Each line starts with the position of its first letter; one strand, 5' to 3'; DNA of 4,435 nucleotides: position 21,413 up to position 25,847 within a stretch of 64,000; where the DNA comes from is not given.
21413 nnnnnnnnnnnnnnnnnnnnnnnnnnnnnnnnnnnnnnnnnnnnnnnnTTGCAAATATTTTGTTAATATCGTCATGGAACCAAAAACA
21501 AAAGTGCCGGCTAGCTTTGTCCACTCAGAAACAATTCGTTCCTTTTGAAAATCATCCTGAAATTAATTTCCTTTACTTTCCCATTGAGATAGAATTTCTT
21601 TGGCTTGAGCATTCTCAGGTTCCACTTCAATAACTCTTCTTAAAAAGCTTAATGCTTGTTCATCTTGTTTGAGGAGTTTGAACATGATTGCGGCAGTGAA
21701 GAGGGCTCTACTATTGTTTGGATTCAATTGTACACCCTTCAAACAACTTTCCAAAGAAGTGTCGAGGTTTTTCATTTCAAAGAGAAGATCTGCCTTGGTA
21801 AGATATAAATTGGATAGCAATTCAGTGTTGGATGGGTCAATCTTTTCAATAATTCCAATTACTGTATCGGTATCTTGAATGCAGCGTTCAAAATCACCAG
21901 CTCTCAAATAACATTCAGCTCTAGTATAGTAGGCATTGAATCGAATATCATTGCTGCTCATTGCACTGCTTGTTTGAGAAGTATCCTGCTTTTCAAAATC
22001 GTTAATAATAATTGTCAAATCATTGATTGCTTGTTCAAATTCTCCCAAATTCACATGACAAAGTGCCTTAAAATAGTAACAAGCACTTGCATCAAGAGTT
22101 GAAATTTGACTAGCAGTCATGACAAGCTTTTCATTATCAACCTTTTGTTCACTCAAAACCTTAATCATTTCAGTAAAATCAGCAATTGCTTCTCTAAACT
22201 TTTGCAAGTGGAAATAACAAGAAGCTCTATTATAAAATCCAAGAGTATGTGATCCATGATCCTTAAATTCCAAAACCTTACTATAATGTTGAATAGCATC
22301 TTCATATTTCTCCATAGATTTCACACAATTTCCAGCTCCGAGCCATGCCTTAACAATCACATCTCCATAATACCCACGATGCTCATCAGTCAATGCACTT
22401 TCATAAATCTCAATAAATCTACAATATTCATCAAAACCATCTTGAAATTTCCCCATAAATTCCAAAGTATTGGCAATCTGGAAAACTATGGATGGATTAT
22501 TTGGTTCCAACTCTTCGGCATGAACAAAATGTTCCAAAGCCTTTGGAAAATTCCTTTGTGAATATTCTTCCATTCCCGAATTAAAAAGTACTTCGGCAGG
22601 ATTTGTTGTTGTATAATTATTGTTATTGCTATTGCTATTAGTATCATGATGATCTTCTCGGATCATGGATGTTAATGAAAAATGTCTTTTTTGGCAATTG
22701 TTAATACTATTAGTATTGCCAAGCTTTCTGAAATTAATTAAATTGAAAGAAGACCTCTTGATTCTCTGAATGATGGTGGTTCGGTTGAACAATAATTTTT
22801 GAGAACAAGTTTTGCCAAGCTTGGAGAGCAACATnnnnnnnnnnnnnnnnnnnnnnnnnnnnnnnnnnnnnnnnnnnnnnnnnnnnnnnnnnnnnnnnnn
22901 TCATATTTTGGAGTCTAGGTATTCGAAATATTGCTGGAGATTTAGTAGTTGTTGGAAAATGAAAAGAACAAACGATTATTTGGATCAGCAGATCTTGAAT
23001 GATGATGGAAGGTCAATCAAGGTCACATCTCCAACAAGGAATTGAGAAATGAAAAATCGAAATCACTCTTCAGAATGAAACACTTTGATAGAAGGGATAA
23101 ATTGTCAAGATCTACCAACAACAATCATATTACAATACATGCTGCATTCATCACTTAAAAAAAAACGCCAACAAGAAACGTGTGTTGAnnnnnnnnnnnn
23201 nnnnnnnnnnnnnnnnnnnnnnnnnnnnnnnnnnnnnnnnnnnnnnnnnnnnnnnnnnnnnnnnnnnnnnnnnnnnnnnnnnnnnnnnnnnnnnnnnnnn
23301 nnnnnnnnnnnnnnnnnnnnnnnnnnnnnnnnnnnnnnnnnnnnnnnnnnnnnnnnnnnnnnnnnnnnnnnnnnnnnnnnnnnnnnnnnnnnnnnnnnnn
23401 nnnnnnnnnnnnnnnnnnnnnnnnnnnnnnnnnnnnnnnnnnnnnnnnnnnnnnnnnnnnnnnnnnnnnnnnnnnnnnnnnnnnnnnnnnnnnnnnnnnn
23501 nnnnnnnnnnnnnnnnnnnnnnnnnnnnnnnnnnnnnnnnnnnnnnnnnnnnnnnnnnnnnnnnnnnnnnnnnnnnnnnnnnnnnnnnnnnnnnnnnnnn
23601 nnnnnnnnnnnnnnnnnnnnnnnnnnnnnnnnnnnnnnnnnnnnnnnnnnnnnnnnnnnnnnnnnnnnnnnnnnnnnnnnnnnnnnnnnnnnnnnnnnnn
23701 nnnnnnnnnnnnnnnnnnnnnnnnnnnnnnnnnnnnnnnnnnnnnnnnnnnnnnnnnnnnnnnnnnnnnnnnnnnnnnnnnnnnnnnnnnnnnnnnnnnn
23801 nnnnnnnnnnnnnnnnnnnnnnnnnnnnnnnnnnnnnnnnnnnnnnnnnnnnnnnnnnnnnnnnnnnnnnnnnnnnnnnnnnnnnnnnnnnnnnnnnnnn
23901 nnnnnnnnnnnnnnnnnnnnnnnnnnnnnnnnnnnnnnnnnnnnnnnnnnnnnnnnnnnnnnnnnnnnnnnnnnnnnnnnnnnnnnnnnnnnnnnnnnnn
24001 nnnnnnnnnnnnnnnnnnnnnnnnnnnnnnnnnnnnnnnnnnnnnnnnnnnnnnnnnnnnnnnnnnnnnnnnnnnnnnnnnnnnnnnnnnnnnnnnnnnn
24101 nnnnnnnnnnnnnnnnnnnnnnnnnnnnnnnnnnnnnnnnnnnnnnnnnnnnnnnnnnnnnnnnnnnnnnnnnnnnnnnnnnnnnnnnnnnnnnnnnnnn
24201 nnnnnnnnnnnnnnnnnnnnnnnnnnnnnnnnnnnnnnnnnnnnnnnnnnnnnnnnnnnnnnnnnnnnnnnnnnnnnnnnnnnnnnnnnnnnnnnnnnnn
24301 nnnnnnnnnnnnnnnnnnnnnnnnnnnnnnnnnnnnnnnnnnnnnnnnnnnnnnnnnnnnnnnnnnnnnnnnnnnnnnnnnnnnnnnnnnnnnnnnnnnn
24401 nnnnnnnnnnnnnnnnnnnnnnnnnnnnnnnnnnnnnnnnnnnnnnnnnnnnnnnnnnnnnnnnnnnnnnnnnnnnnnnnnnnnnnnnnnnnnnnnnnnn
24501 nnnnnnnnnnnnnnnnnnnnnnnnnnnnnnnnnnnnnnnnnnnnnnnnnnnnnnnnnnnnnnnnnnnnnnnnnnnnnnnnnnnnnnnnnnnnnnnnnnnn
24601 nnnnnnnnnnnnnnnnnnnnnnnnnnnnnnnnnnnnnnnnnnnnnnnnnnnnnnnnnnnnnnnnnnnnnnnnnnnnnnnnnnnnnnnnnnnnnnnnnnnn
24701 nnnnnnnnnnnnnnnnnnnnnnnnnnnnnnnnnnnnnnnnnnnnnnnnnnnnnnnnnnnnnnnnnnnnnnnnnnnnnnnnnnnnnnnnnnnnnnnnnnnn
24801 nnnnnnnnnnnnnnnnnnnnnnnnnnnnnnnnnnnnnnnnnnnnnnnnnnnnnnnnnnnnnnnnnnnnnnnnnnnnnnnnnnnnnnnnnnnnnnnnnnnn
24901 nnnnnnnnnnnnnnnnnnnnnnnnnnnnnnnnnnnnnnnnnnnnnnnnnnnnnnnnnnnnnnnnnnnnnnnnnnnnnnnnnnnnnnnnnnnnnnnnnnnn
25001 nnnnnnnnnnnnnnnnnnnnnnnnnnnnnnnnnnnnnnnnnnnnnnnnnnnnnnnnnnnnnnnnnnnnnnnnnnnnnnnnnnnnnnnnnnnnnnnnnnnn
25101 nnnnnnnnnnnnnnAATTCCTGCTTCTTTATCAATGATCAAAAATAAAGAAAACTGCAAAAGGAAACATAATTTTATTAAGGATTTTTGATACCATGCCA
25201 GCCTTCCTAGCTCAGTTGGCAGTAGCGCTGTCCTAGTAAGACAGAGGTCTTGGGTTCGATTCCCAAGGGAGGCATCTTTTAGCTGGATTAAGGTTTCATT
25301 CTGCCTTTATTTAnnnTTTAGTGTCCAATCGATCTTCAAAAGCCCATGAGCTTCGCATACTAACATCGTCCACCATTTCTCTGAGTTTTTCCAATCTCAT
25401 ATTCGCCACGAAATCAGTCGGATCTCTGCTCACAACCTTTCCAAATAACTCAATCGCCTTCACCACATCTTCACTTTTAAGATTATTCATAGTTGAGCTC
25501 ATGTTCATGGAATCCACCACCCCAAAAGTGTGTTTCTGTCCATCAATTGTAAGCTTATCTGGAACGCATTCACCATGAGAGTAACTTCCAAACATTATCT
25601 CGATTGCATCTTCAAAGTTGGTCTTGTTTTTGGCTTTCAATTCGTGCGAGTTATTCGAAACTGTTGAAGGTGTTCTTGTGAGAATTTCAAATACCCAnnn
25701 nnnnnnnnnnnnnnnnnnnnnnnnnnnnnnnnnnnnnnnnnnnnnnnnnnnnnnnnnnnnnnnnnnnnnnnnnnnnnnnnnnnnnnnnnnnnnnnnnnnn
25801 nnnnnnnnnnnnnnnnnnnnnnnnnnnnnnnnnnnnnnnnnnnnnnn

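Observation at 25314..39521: Cluster of three paralogous receptor-type nucleotidyl cyclases with an extracellular NIT-like (nitrate/nitrite-sensor-type) domain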

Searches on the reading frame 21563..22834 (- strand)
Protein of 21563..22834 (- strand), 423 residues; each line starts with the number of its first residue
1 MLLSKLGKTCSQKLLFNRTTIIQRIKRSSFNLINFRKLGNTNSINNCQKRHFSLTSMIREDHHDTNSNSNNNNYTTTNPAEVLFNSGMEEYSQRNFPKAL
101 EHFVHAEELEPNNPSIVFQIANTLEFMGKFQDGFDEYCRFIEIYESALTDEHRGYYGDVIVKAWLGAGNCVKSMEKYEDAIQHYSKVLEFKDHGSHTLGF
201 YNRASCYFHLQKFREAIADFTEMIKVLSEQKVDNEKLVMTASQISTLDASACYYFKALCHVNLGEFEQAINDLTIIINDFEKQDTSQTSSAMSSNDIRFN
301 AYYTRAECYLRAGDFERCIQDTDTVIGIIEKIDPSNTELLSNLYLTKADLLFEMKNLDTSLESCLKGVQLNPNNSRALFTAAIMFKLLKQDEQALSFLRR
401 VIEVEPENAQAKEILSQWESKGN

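Call 16: search_protein_families(library=pfam, proteins=[window:21563-22834:-], max_evalue=0.001)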
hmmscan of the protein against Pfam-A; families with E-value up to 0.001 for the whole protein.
window:21563-22834:- (423 aa): 21 families
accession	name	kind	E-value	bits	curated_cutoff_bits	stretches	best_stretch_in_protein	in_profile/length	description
PF00515.34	TPR_1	-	6.2e-37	124.4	27.8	2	161-190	1-30/34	Tetratricopeptide repeat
PF07719.23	TPR_2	-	1.6e-30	103.1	27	0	80-113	1-34/34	Tetratricopeptide repeat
PF13181.12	TPR_8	-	2.3e-22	77.6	25.7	0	343-374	3-34/34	Tetratricopeptide repeat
PF12895.13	ANAPC3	-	5e-16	59.2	27.2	0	300-324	24-48/82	Anaphase-promoting complex, cyclosome, subunit 3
PF13424.12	TPR_12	-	3.4e-15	56.4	30.1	0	342-403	4-73/77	Tetratricopeptide repeat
PF13431.12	TPR_17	-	2.2e-14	52.9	24.4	0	364-395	2-33/34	Tetratricopeptide repeat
PF14559.12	TPR_19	-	9.8e-14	51.9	25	0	353-417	3-67/68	Tetratricopeptide repeat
PF13414.12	TPR_11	-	5.2e-13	48.9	26.8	0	89-125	3-39/42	TPR repeat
PF13174.12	TPR_6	-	7.6e-13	48.6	26.3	0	377-407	2-32/33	Tetratricopeptide repeat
PF13428.12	TPR_14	-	1.1e-12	47.7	23.5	0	377-415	3-41/44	Tetratricopeptide repeat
PF13371.12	TPR_9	-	7.7e-11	42.3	35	0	201-228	33-60/73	Tetratricopeptide repeat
PF25063.1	ARM_TT21_C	-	2.8e-08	34.3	35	0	161-218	129-185/209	Tetratricopeptide repeat protein 21 C-terminal ARM domain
PF23914.1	TPR_CcmH_CycH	-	6.6e-08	33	42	0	351-415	60-127/158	Cytochrome c-type biogenesis protein H TPR domain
PF13432.12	TPR_16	-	5.1e-07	30.5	32.7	0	175-222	11-56/65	Tetratricopeptide repeat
PF25058.1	ARM_TT21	-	6.6e-06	26.6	27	0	254-371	11-123/155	Tetratricopeptide repeat protein 21 ARM repeat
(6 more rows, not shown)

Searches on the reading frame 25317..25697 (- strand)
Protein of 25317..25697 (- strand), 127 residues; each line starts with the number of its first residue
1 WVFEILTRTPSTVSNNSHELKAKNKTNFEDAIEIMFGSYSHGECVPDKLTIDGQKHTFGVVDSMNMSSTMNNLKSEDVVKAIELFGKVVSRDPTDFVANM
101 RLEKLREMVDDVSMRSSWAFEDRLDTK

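Call 55: search_protein_families(library=pfam, proteins=[window:25317-25697:-], max_evalue=10)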
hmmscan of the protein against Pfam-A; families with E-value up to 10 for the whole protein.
seq(127 aa): 0 families
